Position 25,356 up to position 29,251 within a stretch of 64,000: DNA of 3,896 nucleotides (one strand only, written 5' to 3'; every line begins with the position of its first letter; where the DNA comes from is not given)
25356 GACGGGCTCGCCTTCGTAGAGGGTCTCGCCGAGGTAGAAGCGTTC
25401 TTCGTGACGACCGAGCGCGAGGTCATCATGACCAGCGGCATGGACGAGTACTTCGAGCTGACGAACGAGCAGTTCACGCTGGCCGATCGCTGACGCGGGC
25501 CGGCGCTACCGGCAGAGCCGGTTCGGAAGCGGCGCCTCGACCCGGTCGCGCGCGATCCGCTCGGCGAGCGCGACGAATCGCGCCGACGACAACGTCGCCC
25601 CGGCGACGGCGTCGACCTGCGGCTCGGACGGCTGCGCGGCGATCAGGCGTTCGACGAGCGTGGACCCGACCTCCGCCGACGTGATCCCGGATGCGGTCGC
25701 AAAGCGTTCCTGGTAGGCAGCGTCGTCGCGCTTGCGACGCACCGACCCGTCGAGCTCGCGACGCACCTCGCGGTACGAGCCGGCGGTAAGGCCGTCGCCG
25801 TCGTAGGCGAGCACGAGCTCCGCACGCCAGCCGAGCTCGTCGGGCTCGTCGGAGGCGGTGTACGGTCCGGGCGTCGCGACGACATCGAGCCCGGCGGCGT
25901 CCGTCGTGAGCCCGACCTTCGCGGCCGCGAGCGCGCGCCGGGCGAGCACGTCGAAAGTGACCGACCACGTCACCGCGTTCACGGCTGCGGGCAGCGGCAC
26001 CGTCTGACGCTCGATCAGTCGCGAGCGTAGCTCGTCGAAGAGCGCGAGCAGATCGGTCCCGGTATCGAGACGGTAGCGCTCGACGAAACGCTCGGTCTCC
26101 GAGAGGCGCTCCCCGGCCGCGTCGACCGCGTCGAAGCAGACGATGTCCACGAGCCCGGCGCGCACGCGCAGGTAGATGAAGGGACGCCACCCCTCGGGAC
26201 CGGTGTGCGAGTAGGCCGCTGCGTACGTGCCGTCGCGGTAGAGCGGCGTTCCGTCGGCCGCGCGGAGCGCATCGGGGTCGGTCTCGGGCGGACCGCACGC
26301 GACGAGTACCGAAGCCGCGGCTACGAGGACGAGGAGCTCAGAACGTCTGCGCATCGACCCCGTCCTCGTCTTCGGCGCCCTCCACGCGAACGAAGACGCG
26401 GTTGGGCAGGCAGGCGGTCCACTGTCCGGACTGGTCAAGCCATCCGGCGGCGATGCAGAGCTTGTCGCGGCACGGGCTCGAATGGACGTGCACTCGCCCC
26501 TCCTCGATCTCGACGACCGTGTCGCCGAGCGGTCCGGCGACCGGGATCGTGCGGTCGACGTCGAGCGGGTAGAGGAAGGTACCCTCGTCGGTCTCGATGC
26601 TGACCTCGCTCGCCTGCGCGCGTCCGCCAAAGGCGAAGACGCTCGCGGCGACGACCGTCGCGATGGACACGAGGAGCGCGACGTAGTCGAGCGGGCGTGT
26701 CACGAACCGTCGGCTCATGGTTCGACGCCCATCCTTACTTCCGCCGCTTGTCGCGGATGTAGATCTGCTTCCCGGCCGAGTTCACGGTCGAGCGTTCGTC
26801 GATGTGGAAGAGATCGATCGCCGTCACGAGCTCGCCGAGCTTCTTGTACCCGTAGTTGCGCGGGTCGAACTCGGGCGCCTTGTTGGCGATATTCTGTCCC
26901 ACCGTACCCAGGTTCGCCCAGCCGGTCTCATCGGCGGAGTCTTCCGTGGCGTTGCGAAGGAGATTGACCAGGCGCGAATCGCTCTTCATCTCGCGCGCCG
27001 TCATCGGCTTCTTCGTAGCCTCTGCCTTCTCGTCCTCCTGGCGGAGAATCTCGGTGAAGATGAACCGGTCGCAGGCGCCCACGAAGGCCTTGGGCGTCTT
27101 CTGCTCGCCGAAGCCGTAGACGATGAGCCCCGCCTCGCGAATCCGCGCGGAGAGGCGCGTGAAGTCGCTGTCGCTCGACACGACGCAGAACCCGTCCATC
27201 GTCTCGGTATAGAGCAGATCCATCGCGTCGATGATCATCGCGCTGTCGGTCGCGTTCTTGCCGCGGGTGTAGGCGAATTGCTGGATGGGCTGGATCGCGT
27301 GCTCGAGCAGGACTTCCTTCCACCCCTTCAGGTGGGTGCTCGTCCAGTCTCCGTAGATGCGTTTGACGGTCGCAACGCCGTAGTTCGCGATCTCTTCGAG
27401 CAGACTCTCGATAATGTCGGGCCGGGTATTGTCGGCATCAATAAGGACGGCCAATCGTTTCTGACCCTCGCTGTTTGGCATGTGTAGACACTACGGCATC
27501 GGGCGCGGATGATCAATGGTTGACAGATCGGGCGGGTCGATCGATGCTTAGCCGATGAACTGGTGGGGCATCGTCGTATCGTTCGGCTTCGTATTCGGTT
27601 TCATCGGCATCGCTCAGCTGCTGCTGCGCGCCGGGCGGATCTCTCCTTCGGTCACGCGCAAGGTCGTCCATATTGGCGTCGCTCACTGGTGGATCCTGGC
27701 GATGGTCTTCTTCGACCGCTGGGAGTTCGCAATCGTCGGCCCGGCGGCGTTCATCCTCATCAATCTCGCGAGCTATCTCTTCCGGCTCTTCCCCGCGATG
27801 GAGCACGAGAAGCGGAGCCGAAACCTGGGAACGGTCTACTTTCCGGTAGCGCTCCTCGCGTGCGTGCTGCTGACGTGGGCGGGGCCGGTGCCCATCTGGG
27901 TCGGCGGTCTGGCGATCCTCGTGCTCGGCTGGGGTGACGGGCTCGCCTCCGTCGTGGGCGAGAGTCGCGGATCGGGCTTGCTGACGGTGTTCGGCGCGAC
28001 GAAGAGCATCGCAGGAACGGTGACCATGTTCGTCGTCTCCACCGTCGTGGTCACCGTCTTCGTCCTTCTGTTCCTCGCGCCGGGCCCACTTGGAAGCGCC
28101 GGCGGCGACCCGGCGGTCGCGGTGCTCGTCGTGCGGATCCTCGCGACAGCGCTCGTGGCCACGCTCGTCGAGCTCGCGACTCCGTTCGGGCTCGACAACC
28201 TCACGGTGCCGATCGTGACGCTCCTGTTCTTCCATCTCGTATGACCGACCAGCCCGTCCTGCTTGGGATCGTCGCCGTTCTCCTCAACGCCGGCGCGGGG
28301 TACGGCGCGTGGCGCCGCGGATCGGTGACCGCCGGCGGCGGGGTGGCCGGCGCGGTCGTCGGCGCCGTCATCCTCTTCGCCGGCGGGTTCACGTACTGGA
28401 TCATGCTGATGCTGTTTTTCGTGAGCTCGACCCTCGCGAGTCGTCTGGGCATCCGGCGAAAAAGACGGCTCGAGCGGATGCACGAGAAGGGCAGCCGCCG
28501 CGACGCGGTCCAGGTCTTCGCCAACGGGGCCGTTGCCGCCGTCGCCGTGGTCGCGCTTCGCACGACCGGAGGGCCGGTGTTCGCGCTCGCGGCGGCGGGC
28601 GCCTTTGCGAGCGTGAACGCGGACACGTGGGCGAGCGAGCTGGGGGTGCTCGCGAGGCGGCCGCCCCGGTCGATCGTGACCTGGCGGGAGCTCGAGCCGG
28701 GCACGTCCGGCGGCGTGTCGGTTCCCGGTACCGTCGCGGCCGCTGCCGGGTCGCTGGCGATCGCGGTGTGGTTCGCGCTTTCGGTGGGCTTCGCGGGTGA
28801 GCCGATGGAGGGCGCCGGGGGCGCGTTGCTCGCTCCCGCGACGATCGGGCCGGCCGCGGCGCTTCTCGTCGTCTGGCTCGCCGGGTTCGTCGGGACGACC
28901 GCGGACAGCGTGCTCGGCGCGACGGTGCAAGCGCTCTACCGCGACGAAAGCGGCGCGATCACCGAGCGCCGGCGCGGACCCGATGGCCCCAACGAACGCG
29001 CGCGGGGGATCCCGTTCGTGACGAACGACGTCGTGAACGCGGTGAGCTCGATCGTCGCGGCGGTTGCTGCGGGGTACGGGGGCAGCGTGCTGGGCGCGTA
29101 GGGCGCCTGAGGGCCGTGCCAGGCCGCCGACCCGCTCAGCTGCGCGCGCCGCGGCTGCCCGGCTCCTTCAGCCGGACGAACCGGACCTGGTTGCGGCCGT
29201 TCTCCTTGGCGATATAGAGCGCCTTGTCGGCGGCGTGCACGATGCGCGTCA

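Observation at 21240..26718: FLEET-like block: long NDH-2, polyprenyl synthase, ApbE, flavinylatable lipoprotein and DUF1312 protein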

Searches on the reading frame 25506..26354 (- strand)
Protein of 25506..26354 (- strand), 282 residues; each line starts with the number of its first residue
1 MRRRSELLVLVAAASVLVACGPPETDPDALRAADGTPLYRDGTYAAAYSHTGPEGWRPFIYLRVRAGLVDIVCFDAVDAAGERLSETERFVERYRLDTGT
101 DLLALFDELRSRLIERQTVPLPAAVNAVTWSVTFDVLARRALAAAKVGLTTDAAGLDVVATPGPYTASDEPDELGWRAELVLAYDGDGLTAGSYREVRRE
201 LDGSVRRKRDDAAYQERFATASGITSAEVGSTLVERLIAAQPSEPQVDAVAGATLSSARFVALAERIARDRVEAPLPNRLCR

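Call 3: search_protein_families(library=pfam, proteins=[window:25506-26306:-], max_evalue=0.01)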
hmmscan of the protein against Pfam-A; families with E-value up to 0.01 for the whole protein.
window:25506-26306:- (266 aa): 2 families
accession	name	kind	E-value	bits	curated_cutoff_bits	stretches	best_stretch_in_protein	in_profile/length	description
PF13794.12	MiaE_2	-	0.0011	19.2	25.2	1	129-190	60-119/185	tRNA-(MS[2]IO[6]A)-hydroxylase (MiaE)-like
PF04205.19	FMN_bind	-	0.0027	18.8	22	1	225-250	51-74/77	FMN-binding domain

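Call 5: search_protein_families(library=pfam, proteins=[window:25506-26354:-], max_evalue=10)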
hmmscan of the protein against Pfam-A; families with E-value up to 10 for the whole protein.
window:25506-26354:- (282 aa): 2 families
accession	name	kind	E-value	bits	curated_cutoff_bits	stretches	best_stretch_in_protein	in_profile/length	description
PF13794.12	MiaE_2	-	0.0012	19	25.2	1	145-206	60-119/185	tRNA-(MS[2]IO[6]A)-hydroxylase (MiaE)-like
PF04205.19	FMN_bind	-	0.003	18.6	22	1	241-266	51-74/77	FMN-binding domain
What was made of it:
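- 25593..25613 (-): Predicted flavinylation site DAVAGAT (residues 248-254, target Thr254) in domain 2. Pfam FMN_bind matches only this stretch, at E 0.003, below threshold (calls 3, 5).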

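Call 6: search_protein_families(library=ncbifam, proteins=[window:25506-26354:-], max_evalue=0.01)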
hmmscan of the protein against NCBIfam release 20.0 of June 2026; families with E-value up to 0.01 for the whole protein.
window:25506-26354:- (282 aa): 1 family
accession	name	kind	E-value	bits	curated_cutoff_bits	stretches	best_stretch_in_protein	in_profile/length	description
NF041941.1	lipo_FMN_PplA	exception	3.2e-16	59.4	325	1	35-267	55-283/302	extracellular electron transfer flavoprotein PplA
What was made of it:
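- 25506..26354 (-): PplA-like lipoprotein with two tandem PplA-type FMN-binding domains. NCBIfam lipo_FMN_PplA E 3e-16, 59 bits, below the cut-off of 325 (call 6).
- The Pfam FMN_bind and NCBIfam PplA scores are below the curated cut-offs (calls 5, 6).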

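Call 8: search_solved_structures(query=window:25506-26354:-, max_evalue=1, show_alignments=3)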
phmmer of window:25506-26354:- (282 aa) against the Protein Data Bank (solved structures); distinct sequences matched with E-value up to 1: 2.
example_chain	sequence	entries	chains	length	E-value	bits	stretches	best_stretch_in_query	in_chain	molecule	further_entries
3o6u_A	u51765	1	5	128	1.9e-09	40.7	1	163-274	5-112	uncharacterized protein CPE2226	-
2kzx_A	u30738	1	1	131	0.061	16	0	40-82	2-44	Uncharacterized protein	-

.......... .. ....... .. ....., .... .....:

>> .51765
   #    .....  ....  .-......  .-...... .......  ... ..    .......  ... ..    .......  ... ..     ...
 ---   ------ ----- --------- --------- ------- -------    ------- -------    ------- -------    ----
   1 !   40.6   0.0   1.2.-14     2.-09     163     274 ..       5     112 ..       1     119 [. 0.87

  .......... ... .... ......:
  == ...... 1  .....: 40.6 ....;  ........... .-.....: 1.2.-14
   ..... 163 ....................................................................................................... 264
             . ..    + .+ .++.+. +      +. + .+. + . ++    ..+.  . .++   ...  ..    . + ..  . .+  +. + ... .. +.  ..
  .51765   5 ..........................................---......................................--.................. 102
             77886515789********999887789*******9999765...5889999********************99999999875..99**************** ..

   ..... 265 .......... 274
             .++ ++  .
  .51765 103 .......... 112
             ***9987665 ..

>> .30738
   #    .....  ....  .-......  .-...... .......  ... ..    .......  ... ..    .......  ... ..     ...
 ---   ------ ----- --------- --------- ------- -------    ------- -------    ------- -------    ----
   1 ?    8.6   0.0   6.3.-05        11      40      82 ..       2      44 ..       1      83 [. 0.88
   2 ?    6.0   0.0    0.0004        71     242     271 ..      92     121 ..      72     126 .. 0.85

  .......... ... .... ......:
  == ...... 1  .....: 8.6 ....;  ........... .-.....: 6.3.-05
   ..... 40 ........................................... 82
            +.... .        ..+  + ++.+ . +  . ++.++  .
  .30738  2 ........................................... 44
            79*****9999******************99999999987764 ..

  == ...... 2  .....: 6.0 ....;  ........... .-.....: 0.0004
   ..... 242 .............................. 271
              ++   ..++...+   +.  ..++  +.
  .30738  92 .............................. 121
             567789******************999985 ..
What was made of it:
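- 25506..26354 (-): PDB 3o6u matches domain 2 at E 2e-9 (call 8).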

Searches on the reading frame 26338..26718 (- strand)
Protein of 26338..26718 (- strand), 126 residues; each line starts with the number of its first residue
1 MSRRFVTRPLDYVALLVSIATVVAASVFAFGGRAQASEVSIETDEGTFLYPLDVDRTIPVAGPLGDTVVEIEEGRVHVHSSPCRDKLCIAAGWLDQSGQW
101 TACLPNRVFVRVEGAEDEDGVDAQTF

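Call 3: search_protein_families(library=pfam, proteins=[window:26338-26718:-], max_evalue=0.01)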
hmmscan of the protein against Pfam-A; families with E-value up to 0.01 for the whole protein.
window:26338-26718:- (126 aa): 1 family
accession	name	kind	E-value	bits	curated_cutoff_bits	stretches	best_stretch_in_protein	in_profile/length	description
PF07009.16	NusG_II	-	2.5e-22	79.5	29.6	1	16-115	5-106/107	NusG domain II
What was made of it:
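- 26338..26718 (-): Single-TM NusG_II (DUF1312) protein, the EetA-like part. Its start-proximal neighbour overlaps it by 17 nt, which suggests translational coupling to the lipoprotein gene. Pfam NusG_II E 2.5e-22 (call 3).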

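Call 6: search_protein_families(library=ncbifam, proteins=[window:26338-26718:-], max_evalue=0.01)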
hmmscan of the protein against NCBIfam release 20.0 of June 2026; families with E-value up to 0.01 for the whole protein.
window:26338-26718:- (126 aa): 0 families

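Call 35: search_solved_structures(query=window:26338-26718:-, max_evalue=1, show_alignments=2)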
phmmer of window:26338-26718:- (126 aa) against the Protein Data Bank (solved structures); distinct sequences matched with E-value up to 1: 4.
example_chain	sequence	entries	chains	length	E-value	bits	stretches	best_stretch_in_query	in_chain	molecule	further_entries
4esn_A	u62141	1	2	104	4.3e-06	30.4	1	48-118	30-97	hypothetical protein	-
4obi_A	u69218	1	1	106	8e-06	29.5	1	67-120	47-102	Uncharacterized protein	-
2kpp_A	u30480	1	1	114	0.00022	24.9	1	68-121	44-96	Lin0431 protein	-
3ld7_A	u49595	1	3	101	0.0006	23.5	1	67-115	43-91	Lin0431 protein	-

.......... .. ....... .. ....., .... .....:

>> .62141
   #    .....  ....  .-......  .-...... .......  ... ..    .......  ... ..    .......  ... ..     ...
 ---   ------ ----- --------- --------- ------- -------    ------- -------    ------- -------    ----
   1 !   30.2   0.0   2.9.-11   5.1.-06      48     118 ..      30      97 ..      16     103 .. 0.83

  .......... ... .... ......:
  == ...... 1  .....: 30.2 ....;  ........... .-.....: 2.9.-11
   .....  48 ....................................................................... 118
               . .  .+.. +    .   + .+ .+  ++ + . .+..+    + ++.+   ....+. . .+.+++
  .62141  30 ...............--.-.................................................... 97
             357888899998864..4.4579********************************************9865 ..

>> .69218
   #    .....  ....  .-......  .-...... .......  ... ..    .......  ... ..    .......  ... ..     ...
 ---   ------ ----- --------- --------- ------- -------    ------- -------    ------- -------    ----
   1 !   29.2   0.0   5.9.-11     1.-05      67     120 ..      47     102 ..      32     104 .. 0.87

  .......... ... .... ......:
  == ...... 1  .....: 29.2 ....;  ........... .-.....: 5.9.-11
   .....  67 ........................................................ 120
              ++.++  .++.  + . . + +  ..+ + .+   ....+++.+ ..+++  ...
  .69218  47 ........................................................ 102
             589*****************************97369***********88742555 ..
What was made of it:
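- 26338..26718 (-): PDB NusG_II-type proteins match at E 4e-6 (call 35).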

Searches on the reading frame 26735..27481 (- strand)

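Call 3: search_protein_families(library=pfam, proteins=[window:26735-27481:-], max_evalue=0.01)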
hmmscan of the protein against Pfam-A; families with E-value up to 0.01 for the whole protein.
window:26735-27481:- (248 aa): 2 families
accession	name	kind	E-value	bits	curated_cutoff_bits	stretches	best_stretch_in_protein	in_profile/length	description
PF01936.24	NYN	-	4.1e-38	131.6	24.2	1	9-143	1-144/145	NYN domain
PF12872.13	OST-HTH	-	6e-18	64.9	23.8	1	167-232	5-66/71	OST-HTH/LOTUS domain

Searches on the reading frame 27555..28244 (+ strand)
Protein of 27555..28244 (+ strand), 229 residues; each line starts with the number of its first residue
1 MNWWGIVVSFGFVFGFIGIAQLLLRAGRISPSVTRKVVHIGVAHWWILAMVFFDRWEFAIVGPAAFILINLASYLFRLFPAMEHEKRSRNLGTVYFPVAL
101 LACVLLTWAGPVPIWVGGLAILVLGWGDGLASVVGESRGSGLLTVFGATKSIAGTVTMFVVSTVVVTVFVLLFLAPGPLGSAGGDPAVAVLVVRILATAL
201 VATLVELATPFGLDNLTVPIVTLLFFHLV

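Call 3: search_protein_families(library=pfam, proteins=[window:27555-28244:+], max_evalue=0.01)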
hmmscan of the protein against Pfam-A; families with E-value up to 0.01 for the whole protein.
window:27555-28244:+ (229 aa): 0 families

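Call 5: search_protein_families(library=pfam, proteins=[window:27555-28244:+], max_evalue=10)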
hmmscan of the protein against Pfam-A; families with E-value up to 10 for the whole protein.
window:27555-28244:+ (229 aa): 1 family
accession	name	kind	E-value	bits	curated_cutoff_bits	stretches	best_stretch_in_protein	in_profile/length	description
PF11857.13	DUF3377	-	4.9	7.6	26.5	1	83-107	21-45/72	Domain of unknown function (DUF3377)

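Call 6: search_protein_families(library=ncbifam, proteins=[window:27555-28244:+], max_evalue=0.01)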
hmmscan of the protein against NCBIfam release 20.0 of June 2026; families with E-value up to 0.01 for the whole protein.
window:27555-28244:+ (229 aa): 0 families

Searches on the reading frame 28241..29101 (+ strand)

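Call 3: search_protein_families(library=pfam, proteins=[window:28241-29101:+], max_evalue=0.01)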
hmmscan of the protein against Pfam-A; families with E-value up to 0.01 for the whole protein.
window:28241-29101:+ (286 aa): 1 family
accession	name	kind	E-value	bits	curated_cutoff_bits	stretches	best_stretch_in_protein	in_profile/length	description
PF01940.21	DUF92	-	6.8e-64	216.1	27.5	1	18-274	5-251/251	Integral membrane protein DUF92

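Call 6: search_protein_families(library=ncbifam, proteins=[window:28241-29101:+], max_evalue=0.01)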
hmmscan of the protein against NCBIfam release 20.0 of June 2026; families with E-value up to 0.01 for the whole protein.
window:28241-29101:+ (286 aa): 1 family
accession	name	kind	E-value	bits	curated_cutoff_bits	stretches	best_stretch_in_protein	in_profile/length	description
TIGR00297.1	TIGR00297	hypoth_equivalog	7.4e-31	107.7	205.85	1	10-230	5-208/237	TIGR00297 family protein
